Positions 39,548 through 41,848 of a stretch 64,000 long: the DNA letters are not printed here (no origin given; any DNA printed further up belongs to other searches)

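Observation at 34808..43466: Co-directional block of four large uncharacterised envelope/secreted proteins: candidate undescribed cell-surface system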

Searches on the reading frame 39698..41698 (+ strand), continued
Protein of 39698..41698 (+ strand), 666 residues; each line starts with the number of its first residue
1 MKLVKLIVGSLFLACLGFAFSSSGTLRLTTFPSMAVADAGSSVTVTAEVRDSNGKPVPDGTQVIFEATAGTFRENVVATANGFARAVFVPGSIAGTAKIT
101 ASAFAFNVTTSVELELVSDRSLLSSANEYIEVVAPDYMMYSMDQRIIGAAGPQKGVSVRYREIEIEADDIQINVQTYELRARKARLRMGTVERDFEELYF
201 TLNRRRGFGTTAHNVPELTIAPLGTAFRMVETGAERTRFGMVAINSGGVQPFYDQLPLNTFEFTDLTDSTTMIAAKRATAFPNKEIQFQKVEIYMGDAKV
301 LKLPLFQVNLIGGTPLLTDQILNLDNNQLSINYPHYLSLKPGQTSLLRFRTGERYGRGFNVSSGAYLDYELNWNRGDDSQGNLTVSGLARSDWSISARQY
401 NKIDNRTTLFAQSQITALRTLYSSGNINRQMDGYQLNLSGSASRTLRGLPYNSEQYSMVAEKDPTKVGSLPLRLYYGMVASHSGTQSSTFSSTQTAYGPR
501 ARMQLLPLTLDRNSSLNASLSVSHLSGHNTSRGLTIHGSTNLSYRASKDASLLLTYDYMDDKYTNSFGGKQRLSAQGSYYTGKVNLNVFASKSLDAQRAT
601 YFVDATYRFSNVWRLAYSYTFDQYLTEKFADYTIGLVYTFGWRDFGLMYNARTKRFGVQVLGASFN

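Call 28: search_solved_structures(query=A1, max_evalue=10, show_alignments=2)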
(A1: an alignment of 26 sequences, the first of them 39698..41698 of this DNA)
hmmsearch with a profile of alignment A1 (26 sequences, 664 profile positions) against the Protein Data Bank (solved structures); distinct sequences matched with E-value up to 10: 6.
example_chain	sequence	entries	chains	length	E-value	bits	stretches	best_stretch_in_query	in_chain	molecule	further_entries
1cwv_A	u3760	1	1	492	7.6e-05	24.3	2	26-119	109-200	INVASIN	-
6tpl_A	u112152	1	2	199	0.0015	20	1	17-116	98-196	Intimin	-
1f00_I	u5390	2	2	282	0.0023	19.4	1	28-118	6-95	INTIMIN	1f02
4ypj_A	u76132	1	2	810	0.44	11.8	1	17-68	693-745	Beta galactosidase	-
8q2h_A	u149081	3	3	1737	0.73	11.1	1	17-68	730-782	beta-galactosidase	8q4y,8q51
2k5l_A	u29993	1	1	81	1.8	9.9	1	145-194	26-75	FeoA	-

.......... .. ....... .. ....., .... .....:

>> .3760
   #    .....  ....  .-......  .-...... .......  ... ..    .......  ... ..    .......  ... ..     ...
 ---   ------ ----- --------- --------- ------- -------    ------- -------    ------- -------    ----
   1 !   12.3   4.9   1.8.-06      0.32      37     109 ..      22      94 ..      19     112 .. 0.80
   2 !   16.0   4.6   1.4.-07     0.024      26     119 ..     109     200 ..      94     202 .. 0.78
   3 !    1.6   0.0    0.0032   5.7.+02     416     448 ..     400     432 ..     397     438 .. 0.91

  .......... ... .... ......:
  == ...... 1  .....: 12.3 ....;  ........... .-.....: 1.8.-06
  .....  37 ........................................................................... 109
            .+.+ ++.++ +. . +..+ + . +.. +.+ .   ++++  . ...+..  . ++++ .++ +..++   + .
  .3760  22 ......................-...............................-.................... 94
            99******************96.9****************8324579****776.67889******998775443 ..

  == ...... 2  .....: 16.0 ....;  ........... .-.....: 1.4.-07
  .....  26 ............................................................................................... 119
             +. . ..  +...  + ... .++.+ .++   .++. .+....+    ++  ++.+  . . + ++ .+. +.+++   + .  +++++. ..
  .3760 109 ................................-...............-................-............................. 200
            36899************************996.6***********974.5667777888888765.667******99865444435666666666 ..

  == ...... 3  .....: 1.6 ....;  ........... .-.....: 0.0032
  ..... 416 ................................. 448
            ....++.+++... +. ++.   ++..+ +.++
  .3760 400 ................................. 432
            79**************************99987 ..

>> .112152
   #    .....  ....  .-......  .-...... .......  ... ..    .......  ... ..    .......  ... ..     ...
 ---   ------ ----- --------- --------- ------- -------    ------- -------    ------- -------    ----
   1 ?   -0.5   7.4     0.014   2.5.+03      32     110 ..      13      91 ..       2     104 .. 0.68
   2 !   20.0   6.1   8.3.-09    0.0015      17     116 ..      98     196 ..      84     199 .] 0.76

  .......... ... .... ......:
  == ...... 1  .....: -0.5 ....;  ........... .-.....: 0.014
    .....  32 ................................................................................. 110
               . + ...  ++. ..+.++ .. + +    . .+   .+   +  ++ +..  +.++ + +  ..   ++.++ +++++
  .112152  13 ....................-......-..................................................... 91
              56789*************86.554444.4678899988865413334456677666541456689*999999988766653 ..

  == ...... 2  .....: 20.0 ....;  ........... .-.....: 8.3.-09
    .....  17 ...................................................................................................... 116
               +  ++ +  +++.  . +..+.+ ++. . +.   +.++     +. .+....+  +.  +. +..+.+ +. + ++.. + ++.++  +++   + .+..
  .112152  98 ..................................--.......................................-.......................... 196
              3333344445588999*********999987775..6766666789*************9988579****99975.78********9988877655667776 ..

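Call 29: search_protein_families(library=pfam, alignment_id=A1, max_evalue=10)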
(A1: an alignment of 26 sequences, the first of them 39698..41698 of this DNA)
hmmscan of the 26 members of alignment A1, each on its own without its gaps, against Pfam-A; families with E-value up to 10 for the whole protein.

A. member 1, window:39698-41698:+ (666 aa): 5 families
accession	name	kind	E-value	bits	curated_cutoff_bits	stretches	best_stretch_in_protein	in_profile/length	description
PF02369.22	Big_1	-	6.9e-09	36.1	34.9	1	26-105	2-81/93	Bacterial Ig-like domain (group 1)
PF09134.16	Invasin_D3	-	1.3e-06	29.2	33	1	29-102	8-81/98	Invasin, domain 3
PF18565.7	Glyco_hydro2_C5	-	0.0078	16.5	32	1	27-64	2-39/103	Glycoside hydrolase family 2 C-terminal domain 5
PF13620.12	CarboxypepD_reg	-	0.012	16.4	32.3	1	44-115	1-68/82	Carboxypeptidase regulatory-like domain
PF16640.11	Big_3_5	-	0.12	13.4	35.5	1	36-102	7-68/88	Bacterial Ig-like domain (group 3)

B. families by the number of members that match (of 26 scanned): 9 families
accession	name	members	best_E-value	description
PF09134.16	Invasin_D3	26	2.8e-12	Invasin, domain 3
PF02369.22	Big_1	26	1.9e-10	Bacterial Ig-like domain (group 1)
PF18565.7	Glyco_hydro2_C5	21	8.3e-05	Glycoside hydrolase family 2 C-terminal domain 5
PF13620.12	CarboxypepD_reg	4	0.012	Carboxypeptidase regulatory-like domain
PF10370.14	Rv2993c-like_N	1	0.054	Rv2993c-like, N-terminal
PF22312.2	SgrA_ig-like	1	0.11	SgrA, immunoglobulin-like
PF16640.11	Big_3_5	1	0.12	Bacterial Ig-like domain (group 3)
PF22826.3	PL28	1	0.13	PL28 ulvan lyases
PF05394.16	AvrB_AvrC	1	0.27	Avirulence protein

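Call 49: search_protein_representatives(alignment_id=A5)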
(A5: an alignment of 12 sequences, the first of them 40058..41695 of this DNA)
Query: 12 sequences, 545 profile positions. Proteins with E-value up to 0.001 (for the whole library): 364; up to 1e-10: 302; up to 1e-30: 183. The best 150 are listed.
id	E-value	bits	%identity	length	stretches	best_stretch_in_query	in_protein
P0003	1.1e-240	816.2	-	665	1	1-544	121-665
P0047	2.5e-235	798.5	-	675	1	1-545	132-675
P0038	9.3e-229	776.8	-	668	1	1-545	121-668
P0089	1.5e-221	753.1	-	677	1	3-544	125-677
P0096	5.3e-211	718.2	-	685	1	1-542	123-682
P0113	6.5e-206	701.4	-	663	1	2-545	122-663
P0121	2.9e-204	696.0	-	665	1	1-544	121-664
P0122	4.0e-199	679.0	-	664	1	1-544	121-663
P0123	2.1e-198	676.6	-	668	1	1-545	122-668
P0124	6.6e-194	661.8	-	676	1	1-544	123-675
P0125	1.1e-193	661.0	-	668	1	2-544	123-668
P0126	1.5e-192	657.3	-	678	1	2-543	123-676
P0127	1.9e-192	657.0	-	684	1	2-543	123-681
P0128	9.2e-191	651.4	-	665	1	1-537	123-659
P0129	2.1e-189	646.9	-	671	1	3-545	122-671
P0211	4.1e-61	223.5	-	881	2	134-544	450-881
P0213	2.5e-59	217.6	-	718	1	7-541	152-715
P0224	5.2e-51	190.2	-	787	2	137-544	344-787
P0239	5.6e-46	173.6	-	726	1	8-543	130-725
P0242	3.7e-44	167.6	-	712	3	136-324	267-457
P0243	3.2e-43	164.5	-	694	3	133-504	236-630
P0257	4.5e-40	154.1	-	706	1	6-534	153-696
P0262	9.3e-39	149.7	-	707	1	8-541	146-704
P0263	2.1e-38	148.6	-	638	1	147-539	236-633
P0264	2.5e-38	148.3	-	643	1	127-543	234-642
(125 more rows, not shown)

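Call 50: search_protein_families(library=pfam, proteins=[P0211, P0224, P0213, P0239, P0242, P0243, P0257, P0262, P0263, P0264], max_evalue=0.1)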
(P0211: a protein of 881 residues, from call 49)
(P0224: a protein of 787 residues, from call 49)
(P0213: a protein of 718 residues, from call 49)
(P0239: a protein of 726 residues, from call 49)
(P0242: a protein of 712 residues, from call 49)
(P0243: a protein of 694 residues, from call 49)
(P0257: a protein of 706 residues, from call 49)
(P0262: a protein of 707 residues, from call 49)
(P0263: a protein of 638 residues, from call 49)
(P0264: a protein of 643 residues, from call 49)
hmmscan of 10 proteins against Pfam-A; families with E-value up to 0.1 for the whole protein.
P0211 (881 aa): 3 families
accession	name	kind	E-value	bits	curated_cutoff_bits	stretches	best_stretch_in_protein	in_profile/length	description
PF09134.16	Invasin_D3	-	1.8e-09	38.4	33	1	81-177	3-97/98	Invasin, domain 3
PF02369.22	Big_1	-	3.2e-06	27.6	34.9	1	83-175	2-92/93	Bacterial Ig-like domain (group 1)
PF18565.7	Glyco_hydro2_C5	-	0.0033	17.7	32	1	83-124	1-43/103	Glycoside hydrolase family 2 C-terminal domain 5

P0224 (787 aa): 3 families
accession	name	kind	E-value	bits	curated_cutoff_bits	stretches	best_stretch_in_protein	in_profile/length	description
PF09134.16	Invasin_D3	-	2.9e-08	34.6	33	1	29-121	6-96/98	Invasin, domain 3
PF02369.22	Big_1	-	3.2e-06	27.6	34.9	1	29-120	3-92/93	Bacterial Ig-like domain (group 1)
PF18565.7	Glyco_hydro2_C5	-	0.0013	19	32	1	28-64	1-37/103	Glycoside hydrolase family 2 C-terminal domain 5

P0213 (718 aa): 3 families
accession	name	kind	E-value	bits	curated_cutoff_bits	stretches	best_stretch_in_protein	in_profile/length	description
PF09134.16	Invasin_D3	-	1.7e-08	35.3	33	1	47-140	7-96/98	Invasin, domain 3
PF02369.22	Big_1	-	6.4e-08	33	34.9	1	46-139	3-92/93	Bacterial Ig-like domain (group 1)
PF18565.7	Glyco_hydro2_C5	-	0.012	15.9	32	0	46-86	2-43/103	Glycoside hydrolase family 2 C-terminal domain 5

P0239 (726 aa): 3 families
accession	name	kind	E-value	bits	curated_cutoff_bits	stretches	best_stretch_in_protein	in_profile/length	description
PF09134.16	Invasin_D3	-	3.7e-10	40.6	33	1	29-114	9-93/98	Invasin, domain 3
PF02369.22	Big_1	-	1.8e-07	31.6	34.9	1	32-111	9-87/93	Bacterial Ig-like domain (group 1)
PF18565.7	Glyco_hydro2_C5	-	0.0015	18.8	32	1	25-101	1-92/103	Glycoside hydrolase family 2 C-terminal domain 5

P0242 (712 aa): 3 families
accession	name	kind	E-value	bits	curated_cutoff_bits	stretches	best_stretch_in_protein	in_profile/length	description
PF09134.16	Invasin_D3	-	8.5e-11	42.7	33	1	47-137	3-91/98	Invasin, domain 3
PF02369.22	Big_1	-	5.5e-08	33.2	34.9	1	49-138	2-91/93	Bacterial Ig-like domain (group 1)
PF18565.7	Glyco_hydro2_C5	-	1.1e-05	25.7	32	1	49-131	1-97/103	Glycoside hydrolase family 2 C-terminal domain 5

P0243 (694 aa): 2 families
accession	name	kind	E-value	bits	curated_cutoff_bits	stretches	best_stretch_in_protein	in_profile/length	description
PF09134.16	Invasin_D3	-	1.4e-08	35.6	33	1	29-111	6-89/98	Invasin, domain 3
PF02369.22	Big_1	-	1e-06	29.2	34.9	1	29-117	3-92/93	Bacterial Ig-like domain (group 1)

P0257 (706 aa): 2 families
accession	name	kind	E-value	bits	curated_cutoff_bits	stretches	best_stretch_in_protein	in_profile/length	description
PF09134.16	Invasin_D3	-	2e-12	47.9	33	1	47-142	4-97/98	Invasin, domain 3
PF02369.22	Big_1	-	9.1e-10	39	34.9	1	49-141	3-93/93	Bacterial Ig-like domain (group 1)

P0262 (707 aa): 3 families
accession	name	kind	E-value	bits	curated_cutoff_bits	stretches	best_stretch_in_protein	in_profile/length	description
PF09134.16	Invasin_D3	-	6.8e-13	49.4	33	1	39-134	4-97/98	Invasin, domain 3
PF02369.22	Big_1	-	1.6e-08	35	34.9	1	45-132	7-92/93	Bacterial Ig-like domain (group 1)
PF18565.7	Glyco_hydro2_C5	-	0.042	14.2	32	0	42-81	3-43/103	Glycoside hydrolase family 2 C-terminal domain 5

P0263 (638 aa): 2 families
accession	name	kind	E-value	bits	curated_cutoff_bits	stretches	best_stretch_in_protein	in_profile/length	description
PF09134.16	Invasin_D3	-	2.2e-14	54.2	33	1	18-103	7-95/98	Invasin, domain 3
PF02369.22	Big_1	-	4.2e-07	30.4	34.9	1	17-103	3-92/93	Bacterial Ig-like domain (group 1)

P0264 (643 aa): 4 families
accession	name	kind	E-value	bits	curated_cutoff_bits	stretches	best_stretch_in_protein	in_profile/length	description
PF09134.16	Invasin_D3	-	7.8e-09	36.4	33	1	29-104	5-80/98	Invasin, domain 3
PF02369.22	Big_1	-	1.2e-08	35.4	34.9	1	29-114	2-89/93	Bacterial Ig-like domain (group 1)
PF18565.7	Glyco_hydro2_C5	-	0.03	14.6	32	0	29-69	1-42/103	Glycoside hydrolase family 2 C-terminal domain 5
PF16640.11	Big_3_5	-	0.076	14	35.5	1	32-104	2-67/88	Bacterial Ig-like domain (group 3)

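Call 51: find_encoding_contigs(protein=P0262, flank=10000, max_places=2)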
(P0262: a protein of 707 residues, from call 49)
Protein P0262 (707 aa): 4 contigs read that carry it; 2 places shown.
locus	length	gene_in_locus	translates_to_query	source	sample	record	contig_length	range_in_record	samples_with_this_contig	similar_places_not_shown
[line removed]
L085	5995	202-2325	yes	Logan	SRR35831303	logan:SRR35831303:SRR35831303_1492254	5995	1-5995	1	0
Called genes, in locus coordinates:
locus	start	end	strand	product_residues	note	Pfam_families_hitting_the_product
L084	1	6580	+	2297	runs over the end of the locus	PF07676:PD40 (faint), PF17802:SpaA (faint), PF13620:CarboxypepD_reg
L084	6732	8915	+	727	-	PF03783:CsgG (weak)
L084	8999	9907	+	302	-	-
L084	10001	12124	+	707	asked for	PF02369:Big_1, PF09134:Invasin_D3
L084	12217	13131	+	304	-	-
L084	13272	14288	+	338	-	PF01702:TGT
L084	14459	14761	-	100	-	-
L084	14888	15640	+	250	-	PF00460:Flg_bb_rod, PF22692:LlgE_F_G_D1, PF06429:Flg_bbr_C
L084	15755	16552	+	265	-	PF00460:Flg_bb_rod, PF22692:LlgE_F_G_D1, PF06429:Flg_bbr_C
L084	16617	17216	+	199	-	PF13144:ChapFlgA (weak)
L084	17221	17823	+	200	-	PF02107:FlgH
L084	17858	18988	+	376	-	PF02119:FlgI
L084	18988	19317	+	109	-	PF10135:Rod-binding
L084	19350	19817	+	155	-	PF05130:FlgN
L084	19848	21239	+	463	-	PF00460:Flg_bb_rod (weak), PF22638:FlgK_D1, PF06429:Flg_bbr_C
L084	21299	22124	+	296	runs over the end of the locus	PF00669:Flagellin_N, PF00700:Flagellin_C (weak)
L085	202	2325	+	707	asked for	PF02369:Big_1, PF09134:Invasin_D3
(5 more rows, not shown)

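Call 52: find_encoding_contigs(protein=P0211, flank=10000, max_places=2)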
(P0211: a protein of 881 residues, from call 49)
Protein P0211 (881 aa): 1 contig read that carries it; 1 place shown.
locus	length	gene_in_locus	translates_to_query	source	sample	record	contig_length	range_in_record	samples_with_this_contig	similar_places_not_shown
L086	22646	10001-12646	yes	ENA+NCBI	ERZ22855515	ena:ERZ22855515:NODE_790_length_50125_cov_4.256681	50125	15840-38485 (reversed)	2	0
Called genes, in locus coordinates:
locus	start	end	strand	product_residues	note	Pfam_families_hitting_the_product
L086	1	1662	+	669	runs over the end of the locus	PF03783:CsgG (faint)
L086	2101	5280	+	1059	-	PF00082:Peptidase_S8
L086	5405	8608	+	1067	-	PF13860:FlgD_ig (weak)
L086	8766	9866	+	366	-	-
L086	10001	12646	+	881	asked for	PF02369:Big_1 (weak), PF09134:Invasin_D3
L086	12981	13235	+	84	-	-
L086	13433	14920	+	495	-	PF01593:Amino_oxidase (weak), PF13450:NAD_binding_8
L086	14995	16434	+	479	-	PF13692:Glyco_trans_1_4, PF13524:Glyco_trans_1_2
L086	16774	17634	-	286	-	PF03437:BtpA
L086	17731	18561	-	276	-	-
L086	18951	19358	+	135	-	-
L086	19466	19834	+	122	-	-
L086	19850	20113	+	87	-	-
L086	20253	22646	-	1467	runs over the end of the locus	-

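Call 53: list_cluster_members(proteins=[P0211, P0262, P0213, P0239, P0257, P0242, P0243, P0224, P0263, P0264])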
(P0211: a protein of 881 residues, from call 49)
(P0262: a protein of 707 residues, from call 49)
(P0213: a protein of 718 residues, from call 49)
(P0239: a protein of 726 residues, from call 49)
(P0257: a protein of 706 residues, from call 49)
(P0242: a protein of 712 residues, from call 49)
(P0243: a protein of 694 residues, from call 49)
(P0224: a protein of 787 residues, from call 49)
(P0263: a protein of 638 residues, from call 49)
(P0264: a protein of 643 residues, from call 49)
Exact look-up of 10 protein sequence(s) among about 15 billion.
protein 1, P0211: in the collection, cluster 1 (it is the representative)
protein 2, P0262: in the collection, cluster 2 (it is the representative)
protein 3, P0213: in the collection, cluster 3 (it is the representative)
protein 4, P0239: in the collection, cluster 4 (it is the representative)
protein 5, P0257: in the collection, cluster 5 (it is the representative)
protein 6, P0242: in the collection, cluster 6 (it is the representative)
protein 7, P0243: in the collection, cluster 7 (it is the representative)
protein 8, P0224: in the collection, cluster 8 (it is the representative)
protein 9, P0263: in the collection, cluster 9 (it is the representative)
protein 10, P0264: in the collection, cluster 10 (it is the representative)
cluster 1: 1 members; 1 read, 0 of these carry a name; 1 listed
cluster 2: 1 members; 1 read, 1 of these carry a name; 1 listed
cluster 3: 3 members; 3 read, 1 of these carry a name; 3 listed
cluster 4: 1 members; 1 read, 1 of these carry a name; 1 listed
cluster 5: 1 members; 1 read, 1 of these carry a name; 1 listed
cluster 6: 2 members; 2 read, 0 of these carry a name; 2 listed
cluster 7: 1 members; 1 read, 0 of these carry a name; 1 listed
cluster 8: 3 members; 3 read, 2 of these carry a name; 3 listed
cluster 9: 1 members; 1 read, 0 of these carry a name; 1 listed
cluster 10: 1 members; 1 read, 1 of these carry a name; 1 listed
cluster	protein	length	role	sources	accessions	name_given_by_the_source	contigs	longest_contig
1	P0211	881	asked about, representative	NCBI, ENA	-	-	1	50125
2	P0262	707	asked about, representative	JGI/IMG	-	hypothetical protein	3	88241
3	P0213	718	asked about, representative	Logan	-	-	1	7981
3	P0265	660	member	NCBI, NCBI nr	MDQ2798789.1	MAG: Ig-like domain-containing protein, partial [Armatimonadota bacterium] | Ig-like domain-containing protein [Armatimonadota bacterium]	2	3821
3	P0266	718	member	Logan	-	-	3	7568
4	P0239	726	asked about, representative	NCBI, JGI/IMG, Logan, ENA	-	hypothetical protein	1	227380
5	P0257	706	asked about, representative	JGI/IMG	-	hypothetical protein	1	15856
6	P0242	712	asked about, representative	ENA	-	-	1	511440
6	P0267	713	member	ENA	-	-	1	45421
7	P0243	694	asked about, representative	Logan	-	-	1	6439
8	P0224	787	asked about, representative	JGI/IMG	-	hypothetical protein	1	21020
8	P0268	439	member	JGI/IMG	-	hypothetical protein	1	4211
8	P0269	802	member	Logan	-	-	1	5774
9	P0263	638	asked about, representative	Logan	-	-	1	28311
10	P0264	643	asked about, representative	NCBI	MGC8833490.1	MAG: Ig-like domain-containing protein [Armatimonadota bacterium]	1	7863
